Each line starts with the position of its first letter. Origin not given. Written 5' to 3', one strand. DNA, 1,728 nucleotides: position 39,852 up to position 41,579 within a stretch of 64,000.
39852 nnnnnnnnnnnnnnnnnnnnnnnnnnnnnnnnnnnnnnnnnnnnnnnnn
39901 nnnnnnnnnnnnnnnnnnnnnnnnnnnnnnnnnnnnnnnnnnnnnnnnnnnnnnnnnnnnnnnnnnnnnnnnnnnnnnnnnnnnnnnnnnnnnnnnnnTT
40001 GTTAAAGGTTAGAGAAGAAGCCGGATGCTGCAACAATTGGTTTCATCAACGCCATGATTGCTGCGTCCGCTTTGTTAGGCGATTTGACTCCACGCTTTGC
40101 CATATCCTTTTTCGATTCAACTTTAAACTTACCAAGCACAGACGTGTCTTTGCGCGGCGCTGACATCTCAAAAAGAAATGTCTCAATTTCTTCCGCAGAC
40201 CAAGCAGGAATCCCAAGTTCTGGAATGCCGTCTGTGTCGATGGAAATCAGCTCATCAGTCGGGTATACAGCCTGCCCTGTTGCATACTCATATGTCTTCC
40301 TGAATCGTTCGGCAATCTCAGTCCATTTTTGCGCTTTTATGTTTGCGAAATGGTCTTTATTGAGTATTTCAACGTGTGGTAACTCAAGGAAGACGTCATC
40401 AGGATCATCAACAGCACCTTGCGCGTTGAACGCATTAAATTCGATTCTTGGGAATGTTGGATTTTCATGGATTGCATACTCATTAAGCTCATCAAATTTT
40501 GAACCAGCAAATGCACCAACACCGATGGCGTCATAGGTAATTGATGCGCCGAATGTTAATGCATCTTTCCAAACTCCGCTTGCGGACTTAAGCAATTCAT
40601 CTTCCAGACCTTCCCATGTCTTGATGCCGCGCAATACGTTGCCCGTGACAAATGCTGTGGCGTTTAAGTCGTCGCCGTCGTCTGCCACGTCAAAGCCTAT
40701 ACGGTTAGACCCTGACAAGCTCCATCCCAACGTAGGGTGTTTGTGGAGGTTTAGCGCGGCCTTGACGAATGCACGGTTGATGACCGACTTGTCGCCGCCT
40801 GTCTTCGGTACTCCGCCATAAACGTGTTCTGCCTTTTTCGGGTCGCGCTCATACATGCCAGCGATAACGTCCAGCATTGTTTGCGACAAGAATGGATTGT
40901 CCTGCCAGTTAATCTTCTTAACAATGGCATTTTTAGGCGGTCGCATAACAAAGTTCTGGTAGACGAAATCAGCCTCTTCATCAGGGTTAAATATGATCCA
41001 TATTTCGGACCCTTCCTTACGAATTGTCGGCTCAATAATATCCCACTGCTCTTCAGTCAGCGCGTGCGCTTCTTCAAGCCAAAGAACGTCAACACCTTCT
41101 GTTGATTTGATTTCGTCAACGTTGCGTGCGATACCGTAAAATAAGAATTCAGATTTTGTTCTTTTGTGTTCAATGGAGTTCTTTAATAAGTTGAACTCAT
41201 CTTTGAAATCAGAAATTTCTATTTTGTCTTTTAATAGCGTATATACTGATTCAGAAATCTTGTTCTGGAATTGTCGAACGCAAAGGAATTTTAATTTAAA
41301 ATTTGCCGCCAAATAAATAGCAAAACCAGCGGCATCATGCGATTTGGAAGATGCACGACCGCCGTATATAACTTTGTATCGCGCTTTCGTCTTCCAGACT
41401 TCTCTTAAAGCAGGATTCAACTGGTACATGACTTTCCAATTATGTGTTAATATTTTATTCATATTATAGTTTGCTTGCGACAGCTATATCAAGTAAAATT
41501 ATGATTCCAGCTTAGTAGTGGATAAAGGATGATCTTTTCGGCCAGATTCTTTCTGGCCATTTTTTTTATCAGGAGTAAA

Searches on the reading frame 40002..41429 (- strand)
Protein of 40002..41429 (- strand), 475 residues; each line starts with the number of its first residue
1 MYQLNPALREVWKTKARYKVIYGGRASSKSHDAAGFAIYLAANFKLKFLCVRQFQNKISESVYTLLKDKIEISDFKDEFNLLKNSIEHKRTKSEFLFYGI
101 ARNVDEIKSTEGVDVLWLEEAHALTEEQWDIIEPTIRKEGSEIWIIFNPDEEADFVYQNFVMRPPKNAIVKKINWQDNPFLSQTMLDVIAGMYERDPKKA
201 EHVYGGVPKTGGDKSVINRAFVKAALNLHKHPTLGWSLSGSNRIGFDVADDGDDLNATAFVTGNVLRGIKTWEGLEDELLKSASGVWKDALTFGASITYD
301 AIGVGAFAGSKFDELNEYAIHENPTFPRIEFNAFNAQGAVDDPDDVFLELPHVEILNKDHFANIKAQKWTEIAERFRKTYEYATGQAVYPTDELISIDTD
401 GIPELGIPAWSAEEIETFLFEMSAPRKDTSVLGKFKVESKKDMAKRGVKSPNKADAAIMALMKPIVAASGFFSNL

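Call 24: search_dna_similar(query=window:40002-41429:-, collection=phages, mode=protein, max_rows=60, rows=spread)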
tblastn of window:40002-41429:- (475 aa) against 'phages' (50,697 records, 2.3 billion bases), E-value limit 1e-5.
Records with a match: 1658; places in all: 1664; records where one place covers at least 80% of the query: 839.
Best place of each record, by identity: >=99% 16; 95-99% 12; 80-90% 1; 60-80% 308; <60% 1321.
By first word of the organism name: Vibrio 383; Pseudomonas 367; Salmonella 137; Acinetobacter 89; Streptococcus 87; Klebsiella 85; Enterococcus 79; Escherichia 69; Clostridium 36; Bacteriophage 24; and 72 more.
By host as written in the record: - 416; Pseudomonas aeruginosa 153; Pseudomonas aeruginosa PAO1 91; Klebsiella pneumoniae 51; Vibrio lentus 45; Acinetobacter baumannii 43; Escherichia coli 33; Pseudomonas sp. 30; and 410 more.
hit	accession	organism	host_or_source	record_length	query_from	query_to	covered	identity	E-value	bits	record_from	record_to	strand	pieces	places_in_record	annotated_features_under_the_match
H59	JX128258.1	Escherichia phage ECML-117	Escherichia coli O157:H7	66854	1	475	100%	100.0%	0e+0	975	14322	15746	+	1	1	phage terminase large subunit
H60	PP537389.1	Pantoea phage PA1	Pantoea ananatis ZJU1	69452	1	472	99%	80.7%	0e+0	775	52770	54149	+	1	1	record has no annotation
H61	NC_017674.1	Pseudomonas phage JG024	Pseudomonas aeruginosa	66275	1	472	99%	64.3%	0e+0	615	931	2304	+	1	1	terminase large subunit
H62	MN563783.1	Pseudomonas phage vB_PA6_GUMS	Pseudomonas aeruginosa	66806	1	472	99%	64.1%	0e+0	617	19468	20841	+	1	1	terminase large subunit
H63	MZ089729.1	Pseudomonas phage PSA07_PB1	wastewater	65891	1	472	99%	64.1%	0e+0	617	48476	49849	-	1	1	terminase large subunit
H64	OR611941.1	Pseudomonas phage PBJ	Pseudomonas aeruginosa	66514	1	472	99%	64.1%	0e+0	615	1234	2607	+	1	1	terminase large subunit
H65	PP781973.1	Pseudomonas phage vB_PaeM_RyC23_M4LORT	Pseudomonas aeruginosa PAO1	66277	1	472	99%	64.1%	0e+0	613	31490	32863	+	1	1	terminase large subunit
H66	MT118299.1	Pseudomonas phage Epa25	Pseudomonas sp.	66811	1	472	99%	63.8%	0e+0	614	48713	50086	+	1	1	hypothetical protein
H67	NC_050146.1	Pseudomonas phage Epa7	Pseudomonas sp.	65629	1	472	99%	63.8%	0e+0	613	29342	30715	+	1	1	terminase large subunit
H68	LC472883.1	Pseudomonas phage S12-3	-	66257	1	472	99%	63.8%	0e+0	610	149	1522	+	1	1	phage terminase, large subunit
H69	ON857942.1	Pseudomonas phage vB_PaeM_FBPa21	Pseudomonas sp.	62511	1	472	99%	63.8%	0e+0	609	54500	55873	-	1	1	terminase large subunit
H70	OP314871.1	Pseudomonas phage Kara-mokiny_kep-wari_Wadjak_2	Pseudomonas aeruginosa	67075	1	472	99%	63.6%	0e+0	610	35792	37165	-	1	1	terminase large subunit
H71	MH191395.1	Xanthomonas phage XcP1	Xanthomonas campestris pv. campestris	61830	1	472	99%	59.5%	5e-180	565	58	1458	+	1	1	terminase large subunit | terminator | promoter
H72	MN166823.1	Klebsiella phage ST512-KPC3phi13.5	Klebsiella pneumoniae ST512-KPC3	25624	4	461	96%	50.4%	4e-134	432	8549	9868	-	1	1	terminase large subunit | hypothetical protein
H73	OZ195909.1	Vibrio phage K47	Seawater and oysters mix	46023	1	466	98%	45.8%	2e-117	385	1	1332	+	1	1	terminase large subunit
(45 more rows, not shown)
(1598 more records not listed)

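Call 27: get_annotated_region(hit=H60, flank=2500)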
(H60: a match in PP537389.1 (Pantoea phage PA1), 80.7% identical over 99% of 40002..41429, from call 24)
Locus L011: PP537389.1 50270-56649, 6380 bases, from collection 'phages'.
description: UNVERIFIED_ORG: Pantoea phage PA1, complete genome.
organism: Pantoea phage PA1 (NCBI taxid 3135708)
taxonomy: Viruses; Duplodnaviria; Heunggongvirae; Uroviricota; Caudoviricetes; Kylevirus
host: Pantoea ananatis ZJU1; source: rice leaf; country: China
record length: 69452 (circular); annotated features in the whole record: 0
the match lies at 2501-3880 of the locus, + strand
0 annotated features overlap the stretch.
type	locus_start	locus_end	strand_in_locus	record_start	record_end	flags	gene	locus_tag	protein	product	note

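Call 30: get_annotated_region(hit=H62, flank=2500)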
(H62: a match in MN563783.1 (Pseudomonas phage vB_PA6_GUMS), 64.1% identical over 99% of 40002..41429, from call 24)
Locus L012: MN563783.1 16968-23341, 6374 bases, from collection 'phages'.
description: Pseudomonas phage vB_PA6_GUMS, complete genome.
organism: Pseudomonas phage vB_PA6_GUMS (NCBI taxid 2656518)
taxonomy: Viruses; Duplodnaviria; Heunggongvirae; Uroviricota; Caudoviricetes; Pbunavirus; Pbunavirus R26
host: Pseudomonas aeruginosa; source: sewage; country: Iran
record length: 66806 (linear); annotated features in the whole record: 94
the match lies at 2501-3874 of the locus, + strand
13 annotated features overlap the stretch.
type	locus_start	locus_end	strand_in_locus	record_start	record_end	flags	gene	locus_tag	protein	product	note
CDS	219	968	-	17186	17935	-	-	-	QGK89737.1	hypothetical protein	-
CDS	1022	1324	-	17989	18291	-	-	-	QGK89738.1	hypothetical protein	-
CDS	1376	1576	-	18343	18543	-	-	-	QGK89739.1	hypothetical protein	-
CDS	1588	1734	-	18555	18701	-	-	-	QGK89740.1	hypothetical protein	-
CDS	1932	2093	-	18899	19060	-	-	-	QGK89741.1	hypothetical protein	-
CDS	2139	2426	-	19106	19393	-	-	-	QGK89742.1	hypothetical protein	-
CDS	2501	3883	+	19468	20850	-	-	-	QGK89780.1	terminase large subunit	-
CDS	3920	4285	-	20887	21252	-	-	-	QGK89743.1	hypothetical protein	-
CDS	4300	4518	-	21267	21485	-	-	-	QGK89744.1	hypothetical protein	-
CDS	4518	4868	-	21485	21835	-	-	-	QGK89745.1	hypothetical protein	-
CDS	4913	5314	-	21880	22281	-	-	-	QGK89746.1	hypothetical protein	-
CDS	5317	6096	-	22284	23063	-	-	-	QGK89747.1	hypothetical protein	-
CDS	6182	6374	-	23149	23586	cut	-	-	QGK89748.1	hypothetical protein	-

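Call 31: get_annotated_region(hit=H71, flank=2500)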
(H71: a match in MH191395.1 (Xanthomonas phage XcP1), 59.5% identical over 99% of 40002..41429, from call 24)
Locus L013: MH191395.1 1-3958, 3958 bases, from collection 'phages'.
description: Xanthomonas phage XcP1, complete genome.
organism: Xanthomonas phage XcP1 (NCBI taxid 2785027)
taxonomy: Viruses; Duplodnaviria; Heunggongvirae; Uroviricota; Caudoviricetes; Carpasinavirus; Carpasinavirus XcP1
host: Xanthomonas campestris pv. campestris; source: -; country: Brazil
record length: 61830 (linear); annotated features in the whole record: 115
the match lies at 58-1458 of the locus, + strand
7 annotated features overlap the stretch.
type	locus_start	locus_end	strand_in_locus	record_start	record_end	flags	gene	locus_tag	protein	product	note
CDS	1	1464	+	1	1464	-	-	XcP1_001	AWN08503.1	terminase large subunit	-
regulatory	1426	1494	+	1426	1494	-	-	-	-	terminator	rho-independent bacterial terminator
regulatory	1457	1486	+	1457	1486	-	-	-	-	promoter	Similar to TTGACA (N15-18)TATAAT with a 3 bp mismatch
CDS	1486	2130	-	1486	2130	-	-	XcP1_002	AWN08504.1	hypothetical protein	-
CDS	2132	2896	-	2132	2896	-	-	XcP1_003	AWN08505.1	hypothetical protein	-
CDS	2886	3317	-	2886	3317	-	-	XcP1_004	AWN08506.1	hypothetical protein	-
CDS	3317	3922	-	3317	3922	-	-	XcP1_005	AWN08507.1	hypothetical protein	-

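Call 38: find_related_loci(query=window:40002-41429:-, collection=viral_contigs, flank=2500)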
Query window:40002-41429:- (475 aa) in viral_contigs; peptide patterns used: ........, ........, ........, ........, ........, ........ (x = any residue, [..] = any of these).
360 stretches matched a pattern; 336 encode a relative of the query (tblastn E <= 1e-3); the best 80 are kept; 80 distinct loci.
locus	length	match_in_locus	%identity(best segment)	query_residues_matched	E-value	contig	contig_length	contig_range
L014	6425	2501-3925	100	1-475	0e+0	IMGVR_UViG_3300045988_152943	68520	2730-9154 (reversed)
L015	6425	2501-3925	99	1-475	0e+0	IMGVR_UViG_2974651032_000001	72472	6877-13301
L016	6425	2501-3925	99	1-475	0e+0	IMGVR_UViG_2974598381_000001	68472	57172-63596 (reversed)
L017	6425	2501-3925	100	1-475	0e+0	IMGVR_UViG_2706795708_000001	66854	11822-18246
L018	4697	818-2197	78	1-472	0e+0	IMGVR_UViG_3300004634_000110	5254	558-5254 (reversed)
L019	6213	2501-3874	64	1-472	0e+0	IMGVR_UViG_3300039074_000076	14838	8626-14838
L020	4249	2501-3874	64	1-472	0e+0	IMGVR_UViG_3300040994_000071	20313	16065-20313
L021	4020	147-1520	64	1-472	0e+0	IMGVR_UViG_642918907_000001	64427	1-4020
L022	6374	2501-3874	64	1-472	0e+0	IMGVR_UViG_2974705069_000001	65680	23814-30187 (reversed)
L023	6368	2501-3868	62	1-472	0e+0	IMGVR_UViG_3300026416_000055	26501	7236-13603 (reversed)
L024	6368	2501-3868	62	1-472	0e+0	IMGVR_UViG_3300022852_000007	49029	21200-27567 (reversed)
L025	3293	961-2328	62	1-472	0e+0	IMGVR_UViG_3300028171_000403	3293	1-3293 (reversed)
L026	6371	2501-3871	63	1-472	0e+0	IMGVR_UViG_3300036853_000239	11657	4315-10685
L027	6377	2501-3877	61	1-472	0e+0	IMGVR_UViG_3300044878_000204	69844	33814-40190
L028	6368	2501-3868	63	1-472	0e+0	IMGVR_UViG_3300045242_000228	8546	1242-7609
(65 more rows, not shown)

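Call 55: find_related_loci(query=window:40002-41429:-, collection=metagenome_contigs, flank=1500)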
Query window:40002-41429:- (475 aa) in metagenome_contigs; peptide patterns used: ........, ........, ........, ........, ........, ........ (x = any residue, [..] = any of these).
341 stretches matched a pattern; 204 encode a relative of the query (tblastn E <= 1e-3); the best 80 are kept; 80 distinct loci.
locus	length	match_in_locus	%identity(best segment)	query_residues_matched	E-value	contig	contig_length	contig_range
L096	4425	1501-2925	100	1-475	0e+0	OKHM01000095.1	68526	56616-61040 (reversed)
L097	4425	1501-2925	99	1-475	0e+0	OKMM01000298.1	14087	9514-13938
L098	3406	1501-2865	76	1-467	0e+0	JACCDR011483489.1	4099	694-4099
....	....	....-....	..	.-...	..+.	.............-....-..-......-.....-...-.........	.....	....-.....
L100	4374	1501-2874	64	1-472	0e+0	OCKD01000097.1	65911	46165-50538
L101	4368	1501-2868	62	1-472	0e+0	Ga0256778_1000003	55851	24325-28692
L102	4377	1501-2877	60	1-472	0e+0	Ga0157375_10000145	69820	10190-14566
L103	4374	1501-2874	61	1-472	0e+0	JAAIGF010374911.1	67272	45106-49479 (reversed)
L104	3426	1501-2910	59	1-473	0e+0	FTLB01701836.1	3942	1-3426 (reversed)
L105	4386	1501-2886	59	2-475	0e+0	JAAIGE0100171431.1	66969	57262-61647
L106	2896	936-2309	59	2-472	0e+0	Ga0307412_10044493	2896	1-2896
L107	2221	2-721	99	236-475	6e-162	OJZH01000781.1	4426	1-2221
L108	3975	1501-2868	51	4-473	5e-158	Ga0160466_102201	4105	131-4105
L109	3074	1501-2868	51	4-473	8e-156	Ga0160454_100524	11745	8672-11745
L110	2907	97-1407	51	4-461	5e-145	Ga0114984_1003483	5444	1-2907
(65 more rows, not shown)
